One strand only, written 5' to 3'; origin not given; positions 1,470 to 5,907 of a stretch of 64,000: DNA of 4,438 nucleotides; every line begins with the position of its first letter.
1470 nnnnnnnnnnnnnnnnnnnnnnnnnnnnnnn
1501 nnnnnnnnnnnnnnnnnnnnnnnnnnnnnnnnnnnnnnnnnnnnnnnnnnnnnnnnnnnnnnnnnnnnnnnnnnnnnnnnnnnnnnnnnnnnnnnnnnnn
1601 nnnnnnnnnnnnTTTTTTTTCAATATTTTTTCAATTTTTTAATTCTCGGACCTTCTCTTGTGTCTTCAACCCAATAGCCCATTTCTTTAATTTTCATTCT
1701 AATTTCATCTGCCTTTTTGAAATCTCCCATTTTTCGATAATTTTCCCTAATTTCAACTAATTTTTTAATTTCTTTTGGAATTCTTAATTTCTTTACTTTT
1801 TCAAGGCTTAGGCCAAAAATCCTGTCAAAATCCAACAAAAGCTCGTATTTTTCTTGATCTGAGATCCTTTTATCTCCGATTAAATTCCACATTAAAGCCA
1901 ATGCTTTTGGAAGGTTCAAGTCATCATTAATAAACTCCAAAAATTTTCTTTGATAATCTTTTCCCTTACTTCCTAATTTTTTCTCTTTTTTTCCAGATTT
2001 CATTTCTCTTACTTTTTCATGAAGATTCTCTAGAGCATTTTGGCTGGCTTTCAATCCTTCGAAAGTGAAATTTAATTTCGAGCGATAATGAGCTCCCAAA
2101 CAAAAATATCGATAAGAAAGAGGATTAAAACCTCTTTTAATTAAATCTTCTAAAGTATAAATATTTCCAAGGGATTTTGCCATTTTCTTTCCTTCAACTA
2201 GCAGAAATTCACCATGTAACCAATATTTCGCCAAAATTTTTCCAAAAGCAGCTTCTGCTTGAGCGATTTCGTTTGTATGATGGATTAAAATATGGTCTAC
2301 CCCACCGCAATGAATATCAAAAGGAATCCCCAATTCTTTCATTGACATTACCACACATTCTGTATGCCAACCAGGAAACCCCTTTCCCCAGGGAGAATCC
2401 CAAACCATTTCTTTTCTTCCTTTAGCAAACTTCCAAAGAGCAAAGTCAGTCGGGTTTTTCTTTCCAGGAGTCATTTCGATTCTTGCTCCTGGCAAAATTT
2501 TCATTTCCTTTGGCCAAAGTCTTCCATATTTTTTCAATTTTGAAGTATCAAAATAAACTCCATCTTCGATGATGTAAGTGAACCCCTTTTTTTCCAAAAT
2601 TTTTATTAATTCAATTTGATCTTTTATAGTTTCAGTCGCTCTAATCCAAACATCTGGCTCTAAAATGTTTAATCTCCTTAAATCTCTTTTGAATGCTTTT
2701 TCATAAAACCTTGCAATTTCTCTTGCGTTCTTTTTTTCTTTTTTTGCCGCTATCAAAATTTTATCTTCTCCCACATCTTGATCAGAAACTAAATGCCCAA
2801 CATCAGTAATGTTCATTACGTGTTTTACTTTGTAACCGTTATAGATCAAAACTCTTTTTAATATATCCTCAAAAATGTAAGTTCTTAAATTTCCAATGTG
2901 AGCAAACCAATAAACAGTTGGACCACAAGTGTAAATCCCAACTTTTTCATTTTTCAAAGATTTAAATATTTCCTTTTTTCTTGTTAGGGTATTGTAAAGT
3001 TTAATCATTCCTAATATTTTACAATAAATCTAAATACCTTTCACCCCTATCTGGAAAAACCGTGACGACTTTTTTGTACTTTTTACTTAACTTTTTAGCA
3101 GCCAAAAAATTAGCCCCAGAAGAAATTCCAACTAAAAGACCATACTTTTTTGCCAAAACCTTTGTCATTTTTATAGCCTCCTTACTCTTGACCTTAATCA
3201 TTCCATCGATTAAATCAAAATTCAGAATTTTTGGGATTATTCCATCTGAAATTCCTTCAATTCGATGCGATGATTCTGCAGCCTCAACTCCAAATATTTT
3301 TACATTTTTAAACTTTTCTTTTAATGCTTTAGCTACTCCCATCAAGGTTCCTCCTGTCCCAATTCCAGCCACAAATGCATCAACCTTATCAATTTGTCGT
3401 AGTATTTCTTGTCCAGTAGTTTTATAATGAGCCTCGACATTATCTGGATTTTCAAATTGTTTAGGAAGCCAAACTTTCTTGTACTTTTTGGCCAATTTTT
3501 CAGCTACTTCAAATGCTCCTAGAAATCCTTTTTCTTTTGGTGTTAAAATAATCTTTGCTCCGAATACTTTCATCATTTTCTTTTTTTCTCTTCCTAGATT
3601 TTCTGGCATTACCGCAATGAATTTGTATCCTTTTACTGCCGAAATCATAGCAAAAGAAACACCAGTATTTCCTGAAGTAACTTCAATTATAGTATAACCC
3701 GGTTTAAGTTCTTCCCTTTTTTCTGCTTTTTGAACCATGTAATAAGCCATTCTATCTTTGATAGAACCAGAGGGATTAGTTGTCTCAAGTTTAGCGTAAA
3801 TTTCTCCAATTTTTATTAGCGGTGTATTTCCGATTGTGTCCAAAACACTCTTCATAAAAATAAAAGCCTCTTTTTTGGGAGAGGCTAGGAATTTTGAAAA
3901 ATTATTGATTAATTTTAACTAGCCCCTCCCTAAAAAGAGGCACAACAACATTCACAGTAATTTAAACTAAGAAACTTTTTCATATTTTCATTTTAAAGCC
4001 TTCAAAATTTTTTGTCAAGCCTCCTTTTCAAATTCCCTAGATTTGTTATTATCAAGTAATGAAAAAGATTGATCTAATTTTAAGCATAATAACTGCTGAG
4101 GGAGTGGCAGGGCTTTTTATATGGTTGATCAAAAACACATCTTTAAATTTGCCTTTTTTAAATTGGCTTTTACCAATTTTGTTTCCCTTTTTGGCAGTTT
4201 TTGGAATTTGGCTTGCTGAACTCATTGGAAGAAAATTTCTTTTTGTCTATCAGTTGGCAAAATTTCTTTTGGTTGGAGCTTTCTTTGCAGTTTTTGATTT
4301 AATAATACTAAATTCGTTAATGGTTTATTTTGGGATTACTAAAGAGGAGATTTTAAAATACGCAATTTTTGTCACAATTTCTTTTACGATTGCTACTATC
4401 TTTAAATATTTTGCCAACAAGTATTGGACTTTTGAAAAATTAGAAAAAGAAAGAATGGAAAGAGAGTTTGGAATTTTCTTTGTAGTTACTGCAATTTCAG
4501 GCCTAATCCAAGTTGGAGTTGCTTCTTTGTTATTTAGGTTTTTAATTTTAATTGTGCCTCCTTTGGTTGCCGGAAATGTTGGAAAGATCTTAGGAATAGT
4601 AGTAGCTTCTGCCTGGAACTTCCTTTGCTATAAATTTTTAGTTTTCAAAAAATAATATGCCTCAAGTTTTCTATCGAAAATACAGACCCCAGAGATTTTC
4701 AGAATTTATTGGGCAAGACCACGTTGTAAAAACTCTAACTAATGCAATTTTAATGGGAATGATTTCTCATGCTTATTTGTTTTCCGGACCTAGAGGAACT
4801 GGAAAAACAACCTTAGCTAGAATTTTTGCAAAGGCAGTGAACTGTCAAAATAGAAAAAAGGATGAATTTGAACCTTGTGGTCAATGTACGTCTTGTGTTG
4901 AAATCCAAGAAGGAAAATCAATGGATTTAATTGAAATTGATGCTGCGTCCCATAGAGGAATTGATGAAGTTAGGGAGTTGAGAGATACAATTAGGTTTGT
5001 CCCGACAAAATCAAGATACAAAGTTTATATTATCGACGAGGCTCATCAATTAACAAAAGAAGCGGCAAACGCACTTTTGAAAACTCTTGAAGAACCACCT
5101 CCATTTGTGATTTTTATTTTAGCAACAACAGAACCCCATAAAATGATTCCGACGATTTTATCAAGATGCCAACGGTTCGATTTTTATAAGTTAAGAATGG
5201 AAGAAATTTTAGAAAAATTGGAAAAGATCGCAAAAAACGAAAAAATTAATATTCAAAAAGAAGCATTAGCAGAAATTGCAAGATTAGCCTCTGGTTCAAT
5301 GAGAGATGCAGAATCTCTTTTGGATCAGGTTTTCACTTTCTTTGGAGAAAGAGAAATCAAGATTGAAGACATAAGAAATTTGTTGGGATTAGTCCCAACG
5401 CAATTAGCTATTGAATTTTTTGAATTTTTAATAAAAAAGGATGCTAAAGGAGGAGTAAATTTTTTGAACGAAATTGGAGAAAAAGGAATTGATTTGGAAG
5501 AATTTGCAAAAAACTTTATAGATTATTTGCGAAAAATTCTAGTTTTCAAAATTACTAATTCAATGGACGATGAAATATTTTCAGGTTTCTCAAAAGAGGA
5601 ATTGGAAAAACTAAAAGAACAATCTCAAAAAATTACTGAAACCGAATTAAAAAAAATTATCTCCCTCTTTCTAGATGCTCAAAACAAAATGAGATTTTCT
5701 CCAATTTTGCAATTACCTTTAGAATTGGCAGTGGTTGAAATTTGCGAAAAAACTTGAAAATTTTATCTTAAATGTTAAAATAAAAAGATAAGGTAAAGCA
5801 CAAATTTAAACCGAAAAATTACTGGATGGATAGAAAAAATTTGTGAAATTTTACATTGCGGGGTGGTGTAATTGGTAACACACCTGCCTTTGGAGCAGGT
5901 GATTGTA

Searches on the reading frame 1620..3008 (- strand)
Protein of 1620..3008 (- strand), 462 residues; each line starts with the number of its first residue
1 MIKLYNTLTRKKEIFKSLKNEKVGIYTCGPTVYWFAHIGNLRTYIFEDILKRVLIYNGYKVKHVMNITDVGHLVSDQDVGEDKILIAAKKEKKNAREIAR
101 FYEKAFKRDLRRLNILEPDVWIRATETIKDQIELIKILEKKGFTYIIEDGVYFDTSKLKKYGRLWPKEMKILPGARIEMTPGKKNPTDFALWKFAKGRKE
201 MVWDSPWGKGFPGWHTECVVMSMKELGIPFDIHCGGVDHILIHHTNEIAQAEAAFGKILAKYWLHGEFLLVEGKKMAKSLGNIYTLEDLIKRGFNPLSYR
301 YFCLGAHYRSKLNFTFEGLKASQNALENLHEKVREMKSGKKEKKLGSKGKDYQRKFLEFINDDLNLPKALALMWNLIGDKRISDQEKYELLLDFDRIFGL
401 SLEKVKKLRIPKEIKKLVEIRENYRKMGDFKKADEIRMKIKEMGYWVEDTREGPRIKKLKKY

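Call 8: search_protein_families(library=pfam, proteins=[window:1620-3008:-], max_evalue=0.00001)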
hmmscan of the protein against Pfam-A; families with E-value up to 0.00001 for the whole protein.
window:1620-3008:- (462 aa): 2 families
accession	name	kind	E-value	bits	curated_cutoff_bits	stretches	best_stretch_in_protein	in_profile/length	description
PF01406.26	tRNA-synt_1e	-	2.2e-96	323.2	27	1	15-323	2-300/301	tRNA synthetases class I (C) catalytic domain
PF09334.17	tRNA-synt_1g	-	2.5e-12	46.7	20.1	1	36-157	14-126/391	tRNA synthetases class I (M)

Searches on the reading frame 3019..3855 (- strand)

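Call 16: search_protein_families(library=pfam, proteins=[window:3019-3855:-], max_evalue=0.00001)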
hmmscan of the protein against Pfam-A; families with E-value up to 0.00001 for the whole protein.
window:3019-3855:- (278 aa): 1 family
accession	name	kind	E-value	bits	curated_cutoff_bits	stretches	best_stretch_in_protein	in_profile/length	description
PF00291.31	PALP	-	1.3e-72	245.1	35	1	5-269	2-295/295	Pyridoxal-phosphate dependent enzyme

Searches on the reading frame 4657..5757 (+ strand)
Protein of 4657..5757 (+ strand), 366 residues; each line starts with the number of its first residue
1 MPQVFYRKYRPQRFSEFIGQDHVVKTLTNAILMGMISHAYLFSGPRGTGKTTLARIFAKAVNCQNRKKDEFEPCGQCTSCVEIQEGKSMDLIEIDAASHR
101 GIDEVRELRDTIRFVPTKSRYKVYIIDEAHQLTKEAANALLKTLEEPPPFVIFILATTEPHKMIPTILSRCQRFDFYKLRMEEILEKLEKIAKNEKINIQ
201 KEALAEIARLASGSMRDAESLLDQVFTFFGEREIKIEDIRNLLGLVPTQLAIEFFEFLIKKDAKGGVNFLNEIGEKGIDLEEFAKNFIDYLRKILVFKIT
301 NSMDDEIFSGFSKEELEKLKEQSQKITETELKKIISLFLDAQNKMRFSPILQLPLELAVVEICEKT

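Call 16: search_protein_families(library=pfam, proteins=[window:4657-5757:+], max_evalue=0.00001)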
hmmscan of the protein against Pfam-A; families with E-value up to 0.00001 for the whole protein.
window:4657-5757:+ (366 aa): 7 families
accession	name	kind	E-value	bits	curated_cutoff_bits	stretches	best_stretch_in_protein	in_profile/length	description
PF13177.12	DNA_pol3_delta2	-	1.1e-51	175.5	27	1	19-178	1-159/161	DNA polymerase III, delta subunit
PF00004.35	AAA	-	2.9e-15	57.3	21.2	1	41-174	2-126/131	ATPase family associated with various cellular activities (AAA)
PF12169.13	DNA_pol3_gamma3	-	1.7e-14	54.3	24.4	1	236-364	3-129/143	DNA polymerase III subunits gamma and tau domain III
PF22608.2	DNAX_ATPase_lid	-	2.6e-13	49.9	27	1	184-227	2-45/49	DNA polymerase III clamp loader subunit, ATPase lid domain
PF05496.18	RuvB_N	-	3.9e-09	36.9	27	1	10-66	2-62/159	Holliday junction DNA helicase RuvB P-loop domain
PF13401.12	AAA_22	-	2.7e-07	31.4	27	1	41-146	9-113/130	AAA domain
PF13191.12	AAA_16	-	3.6e-06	28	32.6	0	16-147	1-159/167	AAA ATPase domain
